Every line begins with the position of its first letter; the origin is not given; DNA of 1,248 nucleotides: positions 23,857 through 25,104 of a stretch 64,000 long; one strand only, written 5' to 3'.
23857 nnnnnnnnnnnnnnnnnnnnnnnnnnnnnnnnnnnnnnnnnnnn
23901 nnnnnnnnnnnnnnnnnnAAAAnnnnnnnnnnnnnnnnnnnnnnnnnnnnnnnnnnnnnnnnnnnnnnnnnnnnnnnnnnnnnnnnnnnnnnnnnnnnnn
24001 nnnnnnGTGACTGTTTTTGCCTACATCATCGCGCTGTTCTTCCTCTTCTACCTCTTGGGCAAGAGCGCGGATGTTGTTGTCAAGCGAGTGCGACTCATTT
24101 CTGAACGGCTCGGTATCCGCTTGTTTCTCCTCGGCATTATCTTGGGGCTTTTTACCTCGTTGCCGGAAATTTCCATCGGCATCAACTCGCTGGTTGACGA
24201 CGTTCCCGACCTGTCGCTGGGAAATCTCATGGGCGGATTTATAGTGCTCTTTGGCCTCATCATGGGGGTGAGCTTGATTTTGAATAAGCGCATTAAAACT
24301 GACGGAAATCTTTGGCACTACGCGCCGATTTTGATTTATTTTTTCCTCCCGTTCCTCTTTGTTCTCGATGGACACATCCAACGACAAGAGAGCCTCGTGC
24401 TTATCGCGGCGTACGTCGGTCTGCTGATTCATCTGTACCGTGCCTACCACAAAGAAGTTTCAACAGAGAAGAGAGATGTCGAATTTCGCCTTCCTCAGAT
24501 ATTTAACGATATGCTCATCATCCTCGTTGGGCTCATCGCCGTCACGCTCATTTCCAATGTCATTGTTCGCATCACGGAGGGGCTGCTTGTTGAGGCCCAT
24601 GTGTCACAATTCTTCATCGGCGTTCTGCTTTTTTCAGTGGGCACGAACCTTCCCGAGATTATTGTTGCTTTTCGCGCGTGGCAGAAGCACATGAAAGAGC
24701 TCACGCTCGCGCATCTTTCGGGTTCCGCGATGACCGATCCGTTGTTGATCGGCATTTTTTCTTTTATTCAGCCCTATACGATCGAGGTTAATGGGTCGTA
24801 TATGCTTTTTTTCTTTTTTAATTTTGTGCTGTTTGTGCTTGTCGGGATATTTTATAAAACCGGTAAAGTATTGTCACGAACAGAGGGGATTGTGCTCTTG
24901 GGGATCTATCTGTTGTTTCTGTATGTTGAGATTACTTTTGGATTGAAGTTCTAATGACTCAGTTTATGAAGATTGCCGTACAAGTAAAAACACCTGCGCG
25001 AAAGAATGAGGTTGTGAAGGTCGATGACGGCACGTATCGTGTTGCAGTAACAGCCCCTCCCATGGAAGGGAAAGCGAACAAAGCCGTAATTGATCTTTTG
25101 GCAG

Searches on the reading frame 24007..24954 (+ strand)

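Call 64: search_protein_families(library=pfam, proteins=[window:24007-24954:+], max_evalue=0.0001)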
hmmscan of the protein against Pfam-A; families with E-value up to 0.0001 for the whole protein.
window:24007-24954:+ (315 aa): 1 family
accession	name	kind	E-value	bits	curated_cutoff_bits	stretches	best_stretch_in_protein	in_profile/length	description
PF01699.29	Na_Ca_ex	-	1.4e-34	119.6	24.9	2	170-307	4-148/151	Sodium/calcium exchanger protein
